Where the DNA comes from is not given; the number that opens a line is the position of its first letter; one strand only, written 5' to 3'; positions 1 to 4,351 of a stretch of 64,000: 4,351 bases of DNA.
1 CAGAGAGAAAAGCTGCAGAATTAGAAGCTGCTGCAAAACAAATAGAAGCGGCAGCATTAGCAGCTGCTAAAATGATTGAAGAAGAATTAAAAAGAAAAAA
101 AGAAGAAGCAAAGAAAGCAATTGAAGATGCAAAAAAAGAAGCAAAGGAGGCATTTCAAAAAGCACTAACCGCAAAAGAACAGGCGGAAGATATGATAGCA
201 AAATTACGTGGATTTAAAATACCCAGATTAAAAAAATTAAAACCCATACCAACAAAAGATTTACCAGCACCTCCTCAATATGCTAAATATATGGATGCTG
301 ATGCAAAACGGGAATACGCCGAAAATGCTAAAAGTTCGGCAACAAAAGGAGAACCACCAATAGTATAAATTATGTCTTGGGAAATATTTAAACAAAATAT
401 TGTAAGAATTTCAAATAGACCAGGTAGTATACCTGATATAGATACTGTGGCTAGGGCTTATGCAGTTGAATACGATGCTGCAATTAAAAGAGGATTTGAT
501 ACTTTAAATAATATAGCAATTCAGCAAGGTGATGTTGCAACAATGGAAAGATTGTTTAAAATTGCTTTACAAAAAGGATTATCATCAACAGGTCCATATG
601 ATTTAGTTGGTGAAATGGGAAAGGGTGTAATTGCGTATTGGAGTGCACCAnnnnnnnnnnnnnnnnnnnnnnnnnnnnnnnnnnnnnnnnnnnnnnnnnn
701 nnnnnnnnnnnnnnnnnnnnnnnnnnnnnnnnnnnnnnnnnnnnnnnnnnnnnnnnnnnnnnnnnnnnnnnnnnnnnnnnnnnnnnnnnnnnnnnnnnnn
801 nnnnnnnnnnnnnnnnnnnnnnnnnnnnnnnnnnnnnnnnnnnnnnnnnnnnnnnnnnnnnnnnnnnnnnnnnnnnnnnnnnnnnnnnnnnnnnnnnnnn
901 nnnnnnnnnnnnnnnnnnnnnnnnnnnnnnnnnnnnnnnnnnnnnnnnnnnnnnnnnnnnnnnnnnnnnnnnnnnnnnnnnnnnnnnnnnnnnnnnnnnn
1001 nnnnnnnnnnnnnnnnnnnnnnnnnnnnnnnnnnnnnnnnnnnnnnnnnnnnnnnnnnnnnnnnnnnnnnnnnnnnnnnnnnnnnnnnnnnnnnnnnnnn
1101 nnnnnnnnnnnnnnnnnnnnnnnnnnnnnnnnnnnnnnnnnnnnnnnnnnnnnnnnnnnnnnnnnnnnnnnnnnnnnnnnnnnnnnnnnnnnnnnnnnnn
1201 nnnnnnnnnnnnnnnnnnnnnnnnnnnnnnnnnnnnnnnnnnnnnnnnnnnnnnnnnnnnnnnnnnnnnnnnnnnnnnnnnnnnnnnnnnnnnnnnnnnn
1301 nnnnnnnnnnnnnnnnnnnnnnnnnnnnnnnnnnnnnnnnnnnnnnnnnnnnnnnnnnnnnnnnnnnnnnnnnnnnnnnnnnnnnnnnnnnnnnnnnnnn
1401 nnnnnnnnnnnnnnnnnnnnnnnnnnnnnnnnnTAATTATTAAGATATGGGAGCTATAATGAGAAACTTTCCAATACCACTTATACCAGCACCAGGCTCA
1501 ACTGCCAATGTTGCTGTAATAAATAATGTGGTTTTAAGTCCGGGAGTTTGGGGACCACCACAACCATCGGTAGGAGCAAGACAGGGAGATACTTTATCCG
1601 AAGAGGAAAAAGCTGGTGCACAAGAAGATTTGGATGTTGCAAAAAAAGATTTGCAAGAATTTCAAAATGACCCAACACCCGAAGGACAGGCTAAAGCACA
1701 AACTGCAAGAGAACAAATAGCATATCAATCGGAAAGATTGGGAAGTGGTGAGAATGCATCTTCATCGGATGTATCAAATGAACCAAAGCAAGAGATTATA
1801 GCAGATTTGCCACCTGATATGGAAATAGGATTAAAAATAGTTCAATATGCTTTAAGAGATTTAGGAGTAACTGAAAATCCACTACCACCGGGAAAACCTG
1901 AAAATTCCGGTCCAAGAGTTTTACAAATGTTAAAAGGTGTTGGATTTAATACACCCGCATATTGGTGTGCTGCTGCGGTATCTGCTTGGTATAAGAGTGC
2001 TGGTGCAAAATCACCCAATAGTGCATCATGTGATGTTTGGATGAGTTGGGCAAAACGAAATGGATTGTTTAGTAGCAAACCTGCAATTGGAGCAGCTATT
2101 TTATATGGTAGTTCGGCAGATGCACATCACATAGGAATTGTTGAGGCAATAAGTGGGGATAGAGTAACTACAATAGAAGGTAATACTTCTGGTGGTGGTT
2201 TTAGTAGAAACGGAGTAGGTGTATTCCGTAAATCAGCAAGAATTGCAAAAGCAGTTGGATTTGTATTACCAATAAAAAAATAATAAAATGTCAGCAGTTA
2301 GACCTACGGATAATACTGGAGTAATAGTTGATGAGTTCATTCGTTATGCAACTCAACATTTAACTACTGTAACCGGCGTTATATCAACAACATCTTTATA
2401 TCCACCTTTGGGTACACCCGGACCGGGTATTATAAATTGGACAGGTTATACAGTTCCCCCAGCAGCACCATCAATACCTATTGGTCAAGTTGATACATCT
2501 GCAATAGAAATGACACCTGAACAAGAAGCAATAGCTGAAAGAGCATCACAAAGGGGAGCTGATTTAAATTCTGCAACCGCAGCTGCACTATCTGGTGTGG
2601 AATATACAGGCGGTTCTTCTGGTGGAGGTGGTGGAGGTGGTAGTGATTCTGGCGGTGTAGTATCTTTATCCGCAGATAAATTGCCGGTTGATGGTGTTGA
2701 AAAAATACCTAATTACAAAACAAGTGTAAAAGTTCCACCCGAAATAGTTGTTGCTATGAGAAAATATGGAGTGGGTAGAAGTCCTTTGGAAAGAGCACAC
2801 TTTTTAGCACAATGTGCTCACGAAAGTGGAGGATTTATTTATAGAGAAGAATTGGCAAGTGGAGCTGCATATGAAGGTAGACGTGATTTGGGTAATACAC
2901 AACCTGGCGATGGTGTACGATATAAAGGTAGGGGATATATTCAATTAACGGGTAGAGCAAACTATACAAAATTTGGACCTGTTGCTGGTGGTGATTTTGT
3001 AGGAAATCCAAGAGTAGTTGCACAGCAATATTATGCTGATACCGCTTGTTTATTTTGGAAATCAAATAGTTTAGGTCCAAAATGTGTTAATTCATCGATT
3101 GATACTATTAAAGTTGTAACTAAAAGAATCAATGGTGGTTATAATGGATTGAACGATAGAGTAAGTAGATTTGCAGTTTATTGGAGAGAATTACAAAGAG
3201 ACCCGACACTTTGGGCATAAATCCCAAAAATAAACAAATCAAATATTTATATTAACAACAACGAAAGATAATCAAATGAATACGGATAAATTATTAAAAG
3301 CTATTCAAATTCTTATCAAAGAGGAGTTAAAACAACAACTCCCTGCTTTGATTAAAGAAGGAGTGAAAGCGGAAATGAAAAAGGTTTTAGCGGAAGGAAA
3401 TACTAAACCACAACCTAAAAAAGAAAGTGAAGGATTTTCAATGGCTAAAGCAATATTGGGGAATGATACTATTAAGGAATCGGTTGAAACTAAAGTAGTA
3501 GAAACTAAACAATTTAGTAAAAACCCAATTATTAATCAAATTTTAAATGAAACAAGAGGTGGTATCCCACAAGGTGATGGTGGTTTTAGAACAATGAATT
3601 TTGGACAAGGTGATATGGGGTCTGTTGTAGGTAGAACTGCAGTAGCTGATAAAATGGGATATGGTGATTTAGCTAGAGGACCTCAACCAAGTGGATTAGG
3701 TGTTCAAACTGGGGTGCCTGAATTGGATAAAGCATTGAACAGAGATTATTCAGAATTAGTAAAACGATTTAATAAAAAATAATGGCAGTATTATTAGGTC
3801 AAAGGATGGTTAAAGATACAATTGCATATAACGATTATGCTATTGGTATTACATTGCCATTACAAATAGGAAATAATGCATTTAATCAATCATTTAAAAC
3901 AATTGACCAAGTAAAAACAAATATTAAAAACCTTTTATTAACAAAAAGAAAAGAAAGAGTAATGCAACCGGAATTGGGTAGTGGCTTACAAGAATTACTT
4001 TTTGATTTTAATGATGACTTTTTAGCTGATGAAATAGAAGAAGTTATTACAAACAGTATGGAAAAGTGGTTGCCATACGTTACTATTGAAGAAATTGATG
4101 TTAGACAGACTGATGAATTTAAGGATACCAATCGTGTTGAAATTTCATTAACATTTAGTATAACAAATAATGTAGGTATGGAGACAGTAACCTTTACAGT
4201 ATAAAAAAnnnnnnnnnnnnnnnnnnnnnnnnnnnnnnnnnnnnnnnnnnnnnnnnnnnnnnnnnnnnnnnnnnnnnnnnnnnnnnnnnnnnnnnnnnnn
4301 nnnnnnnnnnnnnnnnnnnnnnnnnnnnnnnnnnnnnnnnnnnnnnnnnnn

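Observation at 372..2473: Three consecutive lysins appear to carry consecutive thirds of one split scaffold protein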

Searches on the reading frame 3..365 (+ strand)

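Call 3: search_protein_families(library=pfam, proteins=[window:3-365:+], max_evalue=0.01)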
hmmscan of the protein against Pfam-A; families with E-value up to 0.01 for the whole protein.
window:3-365:+ (121 aa): 0 families

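Call 4: search_protein_families(library=phrogs, proteins=[window:3-365:+], max_evalue=0.01)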
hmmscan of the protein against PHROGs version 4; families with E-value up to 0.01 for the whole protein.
window:3-365:+ (121 aa): 2 families
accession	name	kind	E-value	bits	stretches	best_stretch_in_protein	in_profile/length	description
phrog_9212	-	unknown function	0.0034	18.6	1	4-118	25-135/140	-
phrog_34580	-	unknown function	0.0035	18.9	1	22-111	47-133/157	-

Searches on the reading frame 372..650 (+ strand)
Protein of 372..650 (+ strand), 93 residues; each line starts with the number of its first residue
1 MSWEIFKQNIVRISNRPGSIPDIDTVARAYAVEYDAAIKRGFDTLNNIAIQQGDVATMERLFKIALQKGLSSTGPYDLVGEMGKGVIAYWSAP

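Call 6: search_dna_similar(query=window:372-644:+, collection=phages, mode=protein, max_evalue=0.01, max_rows=30)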
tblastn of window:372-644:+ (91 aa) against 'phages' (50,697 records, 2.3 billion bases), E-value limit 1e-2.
No match.

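Call 15: search_protein_representatives(protein=window:372-644:+)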
Query: 91 residues. Proteins with E-value up to 0.001 (for the whole library): 152; up to 1e-10: 88; up to 1e-30: 22. The best 150 are listed.
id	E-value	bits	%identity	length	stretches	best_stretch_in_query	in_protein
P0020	2.7e-35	136.4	71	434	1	1-90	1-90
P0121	3.6e-35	136.0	71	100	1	1-90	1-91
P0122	5.8e-35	135.3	97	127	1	1-68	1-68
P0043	2.2e-34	133.4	67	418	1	1-90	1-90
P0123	3.3e-34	132.9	70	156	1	1-90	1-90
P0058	3.4e-34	132.8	70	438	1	1-90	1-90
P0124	5.3e-34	132.2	70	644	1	1-90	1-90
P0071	1.1e-33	131.2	71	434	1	1-90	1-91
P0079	2.2e-33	130.3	69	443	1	1-91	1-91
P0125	2.3e-33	130.2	67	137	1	1-91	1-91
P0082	3.0e-33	129.8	69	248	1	1-91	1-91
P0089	4.7e-33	129.2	66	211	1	1-91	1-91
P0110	2.7e-32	126.8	67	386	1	1-91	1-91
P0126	3.7e-32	126.3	69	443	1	1-90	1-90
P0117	4.1e-32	126.2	66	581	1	1-91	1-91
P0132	8.4e-31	122.0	68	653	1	1-90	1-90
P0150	3.1e-25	104.2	60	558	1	1-90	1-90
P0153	3.7e-25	104.0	57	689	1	1-91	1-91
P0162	6.0e-22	93.7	53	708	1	1-91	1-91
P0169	5.8e-19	84.2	49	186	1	1-91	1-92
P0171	5.3e-18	81.1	49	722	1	1-91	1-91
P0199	1.3e-10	57.5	40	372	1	1-91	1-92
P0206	4.7e-09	52.6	37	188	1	1-90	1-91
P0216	2.5e-07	47.1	38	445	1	3-91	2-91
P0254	4.3e-04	36.7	35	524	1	3-90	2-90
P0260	7.3e-04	36.0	35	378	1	3-91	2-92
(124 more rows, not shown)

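Call 25: search_protein_families(library=pfam, proteins=[P0153, P0162, P0171, P0216, P0254, P0260, P0150, P0124, P0132], max_evalue=0.001)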
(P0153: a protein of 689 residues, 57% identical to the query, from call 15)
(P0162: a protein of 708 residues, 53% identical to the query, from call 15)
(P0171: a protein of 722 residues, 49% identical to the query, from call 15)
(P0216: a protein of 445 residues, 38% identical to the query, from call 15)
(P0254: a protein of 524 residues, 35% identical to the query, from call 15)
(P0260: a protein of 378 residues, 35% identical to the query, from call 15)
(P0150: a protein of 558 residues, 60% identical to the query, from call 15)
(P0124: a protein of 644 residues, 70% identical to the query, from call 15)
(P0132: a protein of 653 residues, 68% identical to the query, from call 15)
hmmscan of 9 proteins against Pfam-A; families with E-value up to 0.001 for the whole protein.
P0153 (689 aa): 0 families

P0162 (708 aa): 0 families

P0171 (722 aa): 0 families

P0216 (445 aa): 0 families

P0254 (524 aa): 0 families

P0260 (378 aa): 0 families

P0150 (558 aa): 1 family
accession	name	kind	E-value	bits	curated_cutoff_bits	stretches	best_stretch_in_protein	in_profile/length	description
PF02557.22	VanY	-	8.1e-20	71.4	25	1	417-547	4-131/132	D-alanyl-D-alanine carboxypeptidase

P0124 (644 aa): 1 family
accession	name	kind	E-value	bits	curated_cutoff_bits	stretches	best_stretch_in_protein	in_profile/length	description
PF02557.22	VanY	-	6.9e-17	61.9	25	1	302-439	2-131/132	D-alanyl-D-alanine carboxypeptidase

P0132 (653 aa): 1 family
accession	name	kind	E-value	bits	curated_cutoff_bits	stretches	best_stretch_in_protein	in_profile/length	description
PF02557.22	VanY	-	1.2e-13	51.4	25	1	496-628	3-131/132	D-alanyl-D-alanine carboxypeptidase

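Call 31: find_encoding_contigs(protein=P0169, flank=6000, max_places=3)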
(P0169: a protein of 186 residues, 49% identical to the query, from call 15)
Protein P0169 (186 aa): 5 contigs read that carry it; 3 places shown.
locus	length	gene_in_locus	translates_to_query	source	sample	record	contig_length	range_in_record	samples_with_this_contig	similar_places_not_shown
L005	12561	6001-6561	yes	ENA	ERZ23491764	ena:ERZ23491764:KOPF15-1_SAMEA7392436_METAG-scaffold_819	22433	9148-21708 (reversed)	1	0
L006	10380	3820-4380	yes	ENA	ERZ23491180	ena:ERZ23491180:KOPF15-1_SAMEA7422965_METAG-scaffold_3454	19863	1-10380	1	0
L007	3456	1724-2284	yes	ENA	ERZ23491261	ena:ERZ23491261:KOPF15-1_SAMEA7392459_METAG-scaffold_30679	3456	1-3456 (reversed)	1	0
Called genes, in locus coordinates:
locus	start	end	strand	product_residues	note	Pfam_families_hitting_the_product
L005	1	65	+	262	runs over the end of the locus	?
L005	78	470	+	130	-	-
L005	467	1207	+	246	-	-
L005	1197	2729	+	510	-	-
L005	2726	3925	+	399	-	-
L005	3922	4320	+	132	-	-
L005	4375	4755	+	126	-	-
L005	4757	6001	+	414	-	-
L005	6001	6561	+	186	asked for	-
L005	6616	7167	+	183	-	-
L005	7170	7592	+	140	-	PF04965:GPW_gp25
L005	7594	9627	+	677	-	-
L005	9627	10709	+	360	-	-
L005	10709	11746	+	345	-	PF02183:HALZ (faint)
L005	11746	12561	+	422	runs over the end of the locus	-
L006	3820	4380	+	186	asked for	-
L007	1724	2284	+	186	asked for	-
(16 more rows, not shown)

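Call 39: search_protein_families(library=phrogs, proteins=[P0169], max_evalue=0.01)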
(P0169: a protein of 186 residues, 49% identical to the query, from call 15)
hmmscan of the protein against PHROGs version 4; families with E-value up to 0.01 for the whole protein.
P0169 (186 aa): 0 families

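Call 50: find_encoding_contigs(protein=P0199, flank=5000, max_places=2)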
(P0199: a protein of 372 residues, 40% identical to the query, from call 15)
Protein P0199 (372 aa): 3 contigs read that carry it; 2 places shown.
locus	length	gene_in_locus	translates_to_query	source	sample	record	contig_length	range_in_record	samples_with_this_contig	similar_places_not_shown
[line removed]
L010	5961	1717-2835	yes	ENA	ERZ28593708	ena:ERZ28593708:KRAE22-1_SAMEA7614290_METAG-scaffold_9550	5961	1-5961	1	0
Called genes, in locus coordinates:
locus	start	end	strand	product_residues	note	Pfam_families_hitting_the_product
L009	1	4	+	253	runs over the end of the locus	-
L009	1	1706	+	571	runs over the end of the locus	PF02543:Carbam_trans_N, PF16861:Carbam_trans_C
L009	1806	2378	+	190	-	-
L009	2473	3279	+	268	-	PF13640:2OG-FeII_Oxy_3, PF13661:2OG-FeII_Oxy_4 (weak)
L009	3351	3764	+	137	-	-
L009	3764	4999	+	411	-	-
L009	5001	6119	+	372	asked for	PF13539:Peptidase_M15_4 (weak)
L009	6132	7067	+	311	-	-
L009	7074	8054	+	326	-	PF00182:Glyco_hydro_19 (weak)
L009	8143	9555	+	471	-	?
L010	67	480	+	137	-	-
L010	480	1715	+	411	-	-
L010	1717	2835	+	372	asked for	PF13539:Peptidase_M15_4 (weak)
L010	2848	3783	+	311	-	-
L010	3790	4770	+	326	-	PF00182:Glyco_hydro_19 (weak)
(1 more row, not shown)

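Call 51: find_encoding_contigs(protein=P0150, flank=5000, max_places=2)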
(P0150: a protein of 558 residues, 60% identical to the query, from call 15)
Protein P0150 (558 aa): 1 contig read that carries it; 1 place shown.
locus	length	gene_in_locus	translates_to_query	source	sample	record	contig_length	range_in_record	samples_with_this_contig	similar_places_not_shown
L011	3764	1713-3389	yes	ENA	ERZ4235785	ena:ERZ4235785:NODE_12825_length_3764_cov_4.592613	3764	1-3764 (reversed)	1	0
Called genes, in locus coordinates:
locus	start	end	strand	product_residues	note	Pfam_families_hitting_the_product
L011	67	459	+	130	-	-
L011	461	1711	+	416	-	-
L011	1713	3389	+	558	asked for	PF02557:VanY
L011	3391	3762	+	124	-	?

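Call 52: find_encoding_contigs(protein=P0153, flank=5000, max_places=2)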
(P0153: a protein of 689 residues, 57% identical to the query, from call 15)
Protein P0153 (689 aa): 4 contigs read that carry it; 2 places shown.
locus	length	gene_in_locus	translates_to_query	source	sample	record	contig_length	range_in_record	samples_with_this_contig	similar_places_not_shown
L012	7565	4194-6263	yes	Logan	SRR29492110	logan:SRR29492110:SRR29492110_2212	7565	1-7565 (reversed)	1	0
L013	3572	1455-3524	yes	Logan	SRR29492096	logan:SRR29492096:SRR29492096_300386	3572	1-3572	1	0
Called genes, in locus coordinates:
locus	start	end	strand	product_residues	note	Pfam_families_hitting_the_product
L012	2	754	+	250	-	?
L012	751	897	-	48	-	-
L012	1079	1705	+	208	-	-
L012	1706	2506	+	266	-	-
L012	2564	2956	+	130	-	-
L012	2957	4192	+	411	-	-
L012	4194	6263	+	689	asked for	-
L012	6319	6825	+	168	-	-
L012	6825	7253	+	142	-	PF04965:GPW_gp25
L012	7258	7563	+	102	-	?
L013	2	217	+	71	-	?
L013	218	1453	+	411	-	-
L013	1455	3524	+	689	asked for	-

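Call 85: find_related_loci(query=window:372-650:+, collection=viral_contigs, flank=4500)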
Query window:372-650:+ (93 aa) in viral_contigs; peptide patterns used: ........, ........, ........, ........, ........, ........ (x = any residue, [..] = any of these).
192 stretches matched a pattern; 187 encode a relative of the query (tblastn E <= 1e-3); the best 80 are kept; 80 distinct loci.
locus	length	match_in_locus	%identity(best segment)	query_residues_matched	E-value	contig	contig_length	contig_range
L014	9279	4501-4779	90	1-93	7e-56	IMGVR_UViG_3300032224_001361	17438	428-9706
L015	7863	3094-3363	71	1-90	2e-42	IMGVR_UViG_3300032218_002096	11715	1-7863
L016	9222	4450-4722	71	1-91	3e-42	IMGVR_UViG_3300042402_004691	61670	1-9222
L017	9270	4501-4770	71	1-90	6e-42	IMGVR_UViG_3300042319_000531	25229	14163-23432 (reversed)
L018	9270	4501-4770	72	1-90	5e-42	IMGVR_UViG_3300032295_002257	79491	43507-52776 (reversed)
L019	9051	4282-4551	72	1-90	5e-42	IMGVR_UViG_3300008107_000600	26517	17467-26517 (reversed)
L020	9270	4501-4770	71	1-90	6e-42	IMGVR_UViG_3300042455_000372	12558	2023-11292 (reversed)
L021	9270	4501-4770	72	1-90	5e-42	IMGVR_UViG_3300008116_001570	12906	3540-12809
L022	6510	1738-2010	70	1-91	1e-41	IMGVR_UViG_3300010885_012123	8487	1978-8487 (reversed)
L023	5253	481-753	68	1-91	1e-41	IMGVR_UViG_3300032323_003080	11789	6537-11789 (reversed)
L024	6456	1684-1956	70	1-91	9e-42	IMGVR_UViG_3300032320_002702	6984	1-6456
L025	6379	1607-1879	69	1-91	3e-41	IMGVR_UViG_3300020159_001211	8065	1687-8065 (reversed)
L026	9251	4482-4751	70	1-90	3e-41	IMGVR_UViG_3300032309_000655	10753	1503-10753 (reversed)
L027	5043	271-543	69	1-91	8e-41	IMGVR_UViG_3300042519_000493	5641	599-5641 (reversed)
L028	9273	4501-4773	69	1-91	8e-41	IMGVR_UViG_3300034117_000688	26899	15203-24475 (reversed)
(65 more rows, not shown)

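Call 94: search_dna_similar(query=P0206, collection=phages, mode=protein, max_evalue=0.1, max_rows=15)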
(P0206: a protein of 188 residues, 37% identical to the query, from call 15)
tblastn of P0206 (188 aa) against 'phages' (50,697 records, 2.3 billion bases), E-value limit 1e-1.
No match.

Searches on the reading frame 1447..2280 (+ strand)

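Call 3: search_protein_families(library=pfam, proteins=[window:1447-2280:+], max_evalue=0.01)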
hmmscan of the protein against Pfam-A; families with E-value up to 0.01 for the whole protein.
window:1447-2280:+ (278 aa): 1 family
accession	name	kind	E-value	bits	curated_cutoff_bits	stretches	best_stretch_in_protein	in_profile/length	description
PF05257.22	CHAP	-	4.8e-07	30.6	26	1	171-246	6-81/81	CHAP domain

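Call 4: search_protein_families(library=phrogs, proteins=[window:1447-2280:+], max_evalue=0.01)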
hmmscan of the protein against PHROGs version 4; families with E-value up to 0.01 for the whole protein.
window:1447-2280:+ (278 aa): 5 families
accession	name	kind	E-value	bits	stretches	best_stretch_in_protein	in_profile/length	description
phrog_9589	-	lysis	4.2e-21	77.1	1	171-264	49-142/281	endolysin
phrog_21357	-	lysis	1.4e-10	41.9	1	167-275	36-158/225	endolysin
phrog_38078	-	unknown function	1.3e-08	35.5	1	202-266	125-196/423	-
phrog_21825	-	lysis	1.1e-07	32.7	1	172-273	48-161/289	endolysin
phrog_1259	-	tail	8.2e-06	24.8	1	95-248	964-1110/1179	baseplate hub subunit and tail lysozyme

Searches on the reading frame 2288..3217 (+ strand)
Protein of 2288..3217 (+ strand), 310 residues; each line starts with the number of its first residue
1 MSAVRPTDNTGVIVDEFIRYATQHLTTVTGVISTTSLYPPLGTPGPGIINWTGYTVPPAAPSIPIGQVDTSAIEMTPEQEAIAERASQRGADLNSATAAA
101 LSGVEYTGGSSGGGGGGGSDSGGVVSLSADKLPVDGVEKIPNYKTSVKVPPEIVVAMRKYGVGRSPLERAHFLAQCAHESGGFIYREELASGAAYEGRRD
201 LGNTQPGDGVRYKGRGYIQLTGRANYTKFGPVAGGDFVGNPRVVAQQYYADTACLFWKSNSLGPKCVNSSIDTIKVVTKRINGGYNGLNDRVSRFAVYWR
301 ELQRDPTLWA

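Call 3: search_protein_families(library=pfam, proteins=[window:2288-3217:+], max_evalue=0.01)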
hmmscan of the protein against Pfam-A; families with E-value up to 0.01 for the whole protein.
window:2288-3217:+ (310 aa): 1 family
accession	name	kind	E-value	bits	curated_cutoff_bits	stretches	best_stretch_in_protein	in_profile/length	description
PF00182.24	Glyco_hydro_19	-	2e-07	31.5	25.5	1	180-266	77-164/232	Chitinase class I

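Call 4: search_protein_families(library=phrogs, proteins=[window:2288-3217:+], max_evalue=0.01)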
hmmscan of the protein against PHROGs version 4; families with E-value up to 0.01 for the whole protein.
window:2288-3217:+ (310 aa): 9 families
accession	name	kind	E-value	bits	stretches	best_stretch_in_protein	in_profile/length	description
phrog_181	-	lysis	1.8e-40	140.7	1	151-304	353-532/769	endolysin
phrog_9506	-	lysis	6.6e-35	122.3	1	151-295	25-186/330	endolysin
phrog_14712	-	moron, auxiliary metabolic gene and host takeover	1.9e-28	100.6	1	152-296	24-181/322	chitinase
phrog_26317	-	unknown function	6e-23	82.1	1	192-295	11-110/119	-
phrog_34417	-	unknown function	1.2e-21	78.2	1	164-296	40-189/326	-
phrog_1519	-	lysis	1.5e-20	74.8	1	168-296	237-374/502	endolysin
phrog_317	-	lysis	4.3e-18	66.7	1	163-295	225-352/492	endolysin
phrog_3201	-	tail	3.6e-10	39.1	1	201-292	2103-2195/2408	tail fiber protein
phrog_29753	-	unknown function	0.0083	16.3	0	211-245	276-310/374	-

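Call 29: find_homologous_proteins(query=window:2288-3217:+, region=1-62, max_evalue=0.01)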
Query window:2288-3217:+, residues 1-62 (62 aa): 24 proteins with E <= 0.01 among 60 candidates.
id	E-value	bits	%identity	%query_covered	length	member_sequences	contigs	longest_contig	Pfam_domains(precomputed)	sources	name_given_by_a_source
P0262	6.7e-32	126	98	100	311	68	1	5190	PF00182.25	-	-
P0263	6.6e-31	122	94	100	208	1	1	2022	-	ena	-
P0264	8.5e-31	122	98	100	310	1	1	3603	PF00182.25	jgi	jgi:putative chitinase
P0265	4.6e-28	114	87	100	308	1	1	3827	PF00182.25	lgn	-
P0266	1.6e-27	112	89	100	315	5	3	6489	PF13539.12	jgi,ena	-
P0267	3.5e-27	111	84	100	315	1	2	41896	PF13539.12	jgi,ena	jgi:hypothetical protein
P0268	1.4e-26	109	87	100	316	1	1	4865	PF13539.12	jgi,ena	jgi:hypothetical protein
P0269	1.6e-24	102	73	100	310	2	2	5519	PF00182.25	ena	-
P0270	1.4e-23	99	76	100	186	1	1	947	-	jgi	jgi:hypothetical protein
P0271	3.1e-23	98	77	100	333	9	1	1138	-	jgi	jgi:hypothetical protein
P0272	1.4e-22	96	74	100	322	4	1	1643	PF00182.25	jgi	jgi:predicted chitinase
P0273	5.3e-22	94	74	100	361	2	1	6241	-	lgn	-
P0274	1.0e-20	90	73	100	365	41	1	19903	PF13539.12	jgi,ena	jgi:hypothetical protein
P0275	5.6e-20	88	73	95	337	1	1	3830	PF02557.23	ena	-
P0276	6.0e-20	88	69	98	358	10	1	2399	PF13539.12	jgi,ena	jgi:hypothetical protein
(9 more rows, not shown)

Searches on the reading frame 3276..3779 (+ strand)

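Call 3: search_protein_families(library=pfam, proteins=[window:3276-3779:+], max_evalue=0.01)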
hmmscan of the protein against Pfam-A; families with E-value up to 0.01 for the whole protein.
window:3276-3779:+ (168 aa): 0 families

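Call 4: search_protein_families(library=phrogs, proteins=[window:3276-3779:+], max_evalue=0.01)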
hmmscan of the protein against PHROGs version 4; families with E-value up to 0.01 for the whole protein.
window:3276-3779:+ (168 aa): 0 families

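Call 45: search_protein_families(library=pfam, proteins=[window:3276-3779:+], max_evalue=1)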
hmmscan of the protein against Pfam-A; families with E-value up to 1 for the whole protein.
window:3276-3779:+ (168 aa): 1 family
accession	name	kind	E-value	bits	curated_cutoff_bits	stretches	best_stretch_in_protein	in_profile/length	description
PF12295.13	Symplekin_C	-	0.017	15.5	25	1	6-67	5-65/182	Symplekin tight junction protein C terminal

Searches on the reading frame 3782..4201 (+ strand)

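Call 3: search_protein_families(library=pfam, proteins=[window:3782-4201:+], max_evalue=0.01)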
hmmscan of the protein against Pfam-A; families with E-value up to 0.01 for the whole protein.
window:3782-4201:+ (140 aa): 1 family
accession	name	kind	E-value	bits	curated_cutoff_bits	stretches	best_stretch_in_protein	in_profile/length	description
PF04965.19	GPW_gp25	-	1.5e-11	44.3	27.2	1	42-128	5-92/96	Baseplate wedge protein gp25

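Call 4: search_protein_families(library=phrogs, proteins=[window:3782-4201:+], max_evalue=0.01)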
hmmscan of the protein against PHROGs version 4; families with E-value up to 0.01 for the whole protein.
window:3782-4201:+ (140 aa): 2 families
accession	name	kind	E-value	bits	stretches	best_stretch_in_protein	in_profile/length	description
phrog_261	-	tail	2e-22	81.3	1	7-139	7-140/312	baseplate wedge subunit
phrog_43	-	tail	2e-14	54.3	1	37-138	15-114/126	baseplate wedge subunit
